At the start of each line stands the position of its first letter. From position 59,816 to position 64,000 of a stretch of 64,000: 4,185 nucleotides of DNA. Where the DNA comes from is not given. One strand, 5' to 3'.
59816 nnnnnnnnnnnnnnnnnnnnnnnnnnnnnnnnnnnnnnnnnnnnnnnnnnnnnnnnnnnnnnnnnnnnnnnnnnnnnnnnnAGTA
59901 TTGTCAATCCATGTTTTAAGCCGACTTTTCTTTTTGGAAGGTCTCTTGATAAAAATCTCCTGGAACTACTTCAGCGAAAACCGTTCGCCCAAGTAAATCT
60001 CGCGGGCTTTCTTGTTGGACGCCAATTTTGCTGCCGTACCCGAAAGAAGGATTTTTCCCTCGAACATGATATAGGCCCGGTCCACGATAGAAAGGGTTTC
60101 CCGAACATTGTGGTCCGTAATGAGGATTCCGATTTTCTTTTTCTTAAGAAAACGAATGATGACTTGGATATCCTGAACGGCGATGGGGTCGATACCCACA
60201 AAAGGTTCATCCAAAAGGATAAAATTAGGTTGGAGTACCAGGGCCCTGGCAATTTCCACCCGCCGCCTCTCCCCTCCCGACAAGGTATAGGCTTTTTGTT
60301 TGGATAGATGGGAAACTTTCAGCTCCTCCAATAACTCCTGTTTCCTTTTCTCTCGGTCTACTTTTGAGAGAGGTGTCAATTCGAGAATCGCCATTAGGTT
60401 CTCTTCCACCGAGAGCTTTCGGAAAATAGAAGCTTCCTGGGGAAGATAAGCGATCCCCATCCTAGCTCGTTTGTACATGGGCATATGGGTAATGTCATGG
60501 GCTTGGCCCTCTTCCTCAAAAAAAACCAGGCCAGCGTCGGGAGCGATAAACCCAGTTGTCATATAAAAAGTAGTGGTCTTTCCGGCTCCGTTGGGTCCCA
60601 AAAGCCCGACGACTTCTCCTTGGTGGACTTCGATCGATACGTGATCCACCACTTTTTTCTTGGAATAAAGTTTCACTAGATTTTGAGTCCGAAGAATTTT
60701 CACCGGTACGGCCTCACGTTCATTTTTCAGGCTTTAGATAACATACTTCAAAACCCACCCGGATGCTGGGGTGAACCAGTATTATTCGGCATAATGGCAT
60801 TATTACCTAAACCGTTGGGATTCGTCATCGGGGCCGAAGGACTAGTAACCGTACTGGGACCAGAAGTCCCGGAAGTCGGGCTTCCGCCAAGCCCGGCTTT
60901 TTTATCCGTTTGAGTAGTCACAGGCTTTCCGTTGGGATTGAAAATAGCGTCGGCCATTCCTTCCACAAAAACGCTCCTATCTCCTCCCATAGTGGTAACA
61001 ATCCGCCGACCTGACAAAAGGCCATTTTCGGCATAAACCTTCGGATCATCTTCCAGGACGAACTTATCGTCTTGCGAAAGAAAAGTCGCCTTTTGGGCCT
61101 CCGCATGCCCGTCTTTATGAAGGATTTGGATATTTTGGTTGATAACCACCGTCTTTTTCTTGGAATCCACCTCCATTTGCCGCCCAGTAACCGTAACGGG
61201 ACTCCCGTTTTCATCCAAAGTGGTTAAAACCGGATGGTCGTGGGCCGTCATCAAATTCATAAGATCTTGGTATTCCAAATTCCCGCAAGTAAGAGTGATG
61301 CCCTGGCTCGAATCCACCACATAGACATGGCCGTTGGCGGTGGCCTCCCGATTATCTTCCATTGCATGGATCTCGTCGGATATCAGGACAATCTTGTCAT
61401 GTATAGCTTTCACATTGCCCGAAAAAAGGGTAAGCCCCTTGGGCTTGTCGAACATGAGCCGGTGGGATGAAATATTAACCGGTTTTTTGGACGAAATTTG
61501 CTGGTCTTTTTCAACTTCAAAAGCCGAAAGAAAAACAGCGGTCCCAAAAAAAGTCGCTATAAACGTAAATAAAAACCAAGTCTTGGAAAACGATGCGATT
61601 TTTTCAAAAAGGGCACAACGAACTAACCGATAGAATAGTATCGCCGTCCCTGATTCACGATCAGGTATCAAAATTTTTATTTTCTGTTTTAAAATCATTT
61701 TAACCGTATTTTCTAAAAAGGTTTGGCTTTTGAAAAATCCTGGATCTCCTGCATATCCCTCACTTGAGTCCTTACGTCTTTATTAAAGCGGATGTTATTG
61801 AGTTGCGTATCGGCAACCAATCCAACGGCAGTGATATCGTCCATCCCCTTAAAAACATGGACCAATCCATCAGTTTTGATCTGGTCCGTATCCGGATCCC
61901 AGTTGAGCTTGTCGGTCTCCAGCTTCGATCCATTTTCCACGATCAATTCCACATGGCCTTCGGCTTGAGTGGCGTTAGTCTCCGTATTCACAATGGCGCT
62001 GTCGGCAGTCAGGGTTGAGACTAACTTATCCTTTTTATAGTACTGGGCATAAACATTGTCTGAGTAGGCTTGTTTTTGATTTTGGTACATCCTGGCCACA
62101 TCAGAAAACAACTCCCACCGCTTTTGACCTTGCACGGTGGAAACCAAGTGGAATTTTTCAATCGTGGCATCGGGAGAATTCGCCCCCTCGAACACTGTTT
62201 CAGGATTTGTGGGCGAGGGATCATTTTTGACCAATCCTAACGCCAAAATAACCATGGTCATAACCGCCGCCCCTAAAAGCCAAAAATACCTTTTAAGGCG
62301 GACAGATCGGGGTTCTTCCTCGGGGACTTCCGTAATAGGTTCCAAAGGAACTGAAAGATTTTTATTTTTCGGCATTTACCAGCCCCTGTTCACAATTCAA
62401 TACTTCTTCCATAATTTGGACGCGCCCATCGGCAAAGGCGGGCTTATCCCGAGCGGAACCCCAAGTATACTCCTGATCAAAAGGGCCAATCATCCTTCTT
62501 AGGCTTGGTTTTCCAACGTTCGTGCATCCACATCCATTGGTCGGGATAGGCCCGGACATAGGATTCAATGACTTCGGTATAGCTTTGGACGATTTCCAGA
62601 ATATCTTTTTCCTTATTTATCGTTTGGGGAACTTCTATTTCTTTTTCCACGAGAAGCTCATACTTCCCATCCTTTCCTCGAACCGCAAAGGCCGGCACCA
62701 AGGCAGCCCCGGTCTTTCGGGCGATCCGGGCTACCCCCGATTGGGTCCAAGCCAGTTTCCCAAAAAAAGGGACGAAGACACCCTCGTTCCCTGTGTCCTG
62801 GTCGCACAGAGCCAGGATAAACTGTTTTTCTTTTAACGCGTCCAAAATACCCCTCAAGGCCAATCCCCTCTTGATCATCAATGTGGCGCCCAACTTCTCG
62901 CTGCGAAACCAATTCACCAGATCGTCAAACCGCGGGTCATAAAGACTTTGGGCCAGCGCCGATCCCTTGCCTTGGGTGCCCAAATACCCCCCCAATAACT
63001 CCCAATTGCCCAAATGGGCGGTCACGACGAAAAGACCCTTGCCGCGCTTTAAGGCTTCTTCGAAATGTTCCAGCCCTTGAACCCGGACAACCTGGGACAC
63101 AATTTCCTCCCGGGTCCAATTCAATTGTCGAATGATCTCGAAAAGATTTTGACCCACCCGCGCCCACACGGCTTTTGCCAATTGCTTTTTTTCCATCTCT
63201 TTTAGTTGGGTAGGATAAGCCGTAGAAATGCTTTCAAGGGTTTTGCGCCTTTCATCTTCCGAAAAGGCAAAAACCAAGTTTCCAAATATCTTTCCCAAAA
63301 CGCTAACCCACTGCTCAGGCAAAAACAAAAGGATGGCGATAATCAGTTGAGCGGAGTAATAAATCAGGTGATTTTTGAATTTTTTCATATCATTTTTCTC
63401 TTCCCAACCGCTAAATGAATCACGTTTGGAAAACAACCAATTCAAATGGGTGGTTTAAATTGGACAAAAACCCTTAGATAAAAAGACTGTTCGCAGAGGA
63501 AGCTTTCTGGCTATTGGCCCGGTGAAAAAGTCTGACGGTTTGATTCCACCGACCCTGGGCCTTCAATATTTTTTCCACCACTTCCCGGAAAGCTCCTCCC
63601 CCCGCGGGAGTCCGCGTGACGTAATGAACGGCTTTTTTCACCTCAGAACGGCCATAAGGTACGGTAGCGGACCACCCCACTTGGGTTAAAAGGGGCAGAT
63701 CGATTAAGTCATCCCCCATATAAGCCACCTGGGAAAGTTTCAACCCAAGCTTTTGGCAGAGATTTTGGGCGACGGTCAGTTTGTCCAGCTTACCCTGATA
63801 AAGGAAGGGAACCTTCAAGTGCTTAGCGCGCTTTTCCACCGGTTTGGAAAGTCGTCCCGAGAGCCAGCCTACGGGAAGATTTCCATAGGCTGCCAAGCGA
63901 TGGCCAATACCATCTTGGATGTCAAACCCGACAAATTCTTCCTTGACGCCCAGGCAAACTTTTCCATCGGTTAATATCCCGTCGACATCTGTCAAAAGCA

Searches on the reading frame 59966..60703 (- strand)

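Call 18: search_protein_families(library=pfam, proteins=[window:59966-60703:-])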
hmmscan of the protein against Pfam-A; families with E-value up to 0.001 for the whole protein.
window:59966-60703:- (245 aa): 2 families
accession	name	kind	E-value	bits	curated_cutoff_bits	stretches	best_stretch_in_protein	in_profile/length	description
PF00005.33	ABC_tran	-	1.2e-33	117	25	1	20-168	2-136/137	ABC transporter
PF13304.12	AAA_21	-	0.00057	20.5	27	0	32-46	2-16/304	AAA domain, putative AbiEii toxin, Type IV TA system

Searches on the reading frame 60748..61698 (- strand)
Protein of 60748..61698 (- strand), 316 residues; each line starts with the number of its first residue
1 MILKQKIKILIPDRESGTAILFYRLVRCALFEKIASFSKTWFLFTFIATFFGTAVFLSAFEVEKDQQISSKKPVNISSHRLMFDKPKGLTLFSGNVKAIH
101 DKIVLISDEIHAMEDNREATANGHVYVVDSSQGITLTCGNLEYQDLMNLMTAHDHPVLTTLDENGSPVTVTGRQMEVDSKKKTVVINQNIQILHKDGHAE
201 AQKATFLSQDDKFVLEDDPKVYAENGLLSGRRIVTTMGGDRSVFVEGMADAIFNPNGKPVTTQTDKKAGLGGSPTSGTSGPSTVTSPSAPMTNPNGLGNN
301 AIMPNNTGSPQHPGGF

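Call 61: search_protein_families(library=pfam, proteins=[window:60748-61698:-], max_evalue=0.00001)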
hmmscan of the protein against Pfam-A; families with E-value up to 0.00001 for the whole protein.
window:60748-61698:- (316 aa): 1 family
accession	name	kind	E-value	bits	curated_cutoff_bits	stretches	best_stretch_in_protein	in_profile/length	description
PF03968.19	LptD_N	-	4.6e-11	43.4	20.4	1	75-235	1-107/113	LptA/(LptD N-terminal domain) LPS transport protein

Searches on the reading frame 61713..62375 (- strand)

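Call 61: search_protein_families(library=pfam, proteins=[window:61713-62375:-], max_evalue=0.00001)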
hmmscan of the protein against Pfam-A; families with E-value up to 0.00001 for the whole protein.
window:61713-62375:- (220 aa): 1 family
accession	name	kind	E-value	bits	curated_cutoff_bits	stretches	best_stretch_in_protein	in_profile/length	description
PF06835.18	LptC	-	7.2e-19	68.5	21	1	41-204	5-173/175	Lipopolysaccharide-assembly, LptC-related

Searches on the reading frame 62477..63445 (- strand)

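Call 61: search_protein_families(library=pfam, proteins=[window:62477-63445:-], max_evalue=0.00001)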
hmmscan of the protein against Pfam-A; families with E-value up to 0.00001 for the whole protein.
window:62477-63445:- (322 aa): 1 family
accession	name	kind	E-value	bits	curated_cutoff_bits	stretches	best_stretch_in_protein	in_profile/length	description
PF03279.18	Lip_A_acyltrans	-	2.5e-54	184.9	22.3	1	25-313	9-295/295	Bacterial lipid A biosynthesis acyltransferase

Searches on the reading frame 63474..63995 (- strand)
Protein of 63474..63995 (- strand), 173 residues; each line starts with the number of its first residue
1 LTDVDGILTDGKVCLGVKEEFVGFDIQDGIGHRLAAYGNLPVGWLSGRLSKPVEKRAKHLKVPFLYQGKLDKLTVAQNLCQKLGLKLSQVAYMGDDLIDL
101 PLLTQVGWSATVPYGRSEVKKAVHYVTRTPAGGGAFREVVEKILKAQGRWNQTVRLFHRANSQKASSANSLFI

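Call 61: search_protein_families(library=pfam, proteins=[window:63474-63995:-], max_evalue=0.00001)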
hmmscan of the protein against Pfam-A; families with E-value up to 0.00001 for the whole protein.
window:63474-63995:- (173 aa): 1 family
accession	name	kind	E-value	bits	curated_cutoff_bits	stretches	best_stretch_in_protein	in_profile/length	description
PF08282.18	Hydrolase_3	-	5.3e-10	39.9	20.9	1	65-133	181-249/255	haloacid dehalogenase-like hydrolase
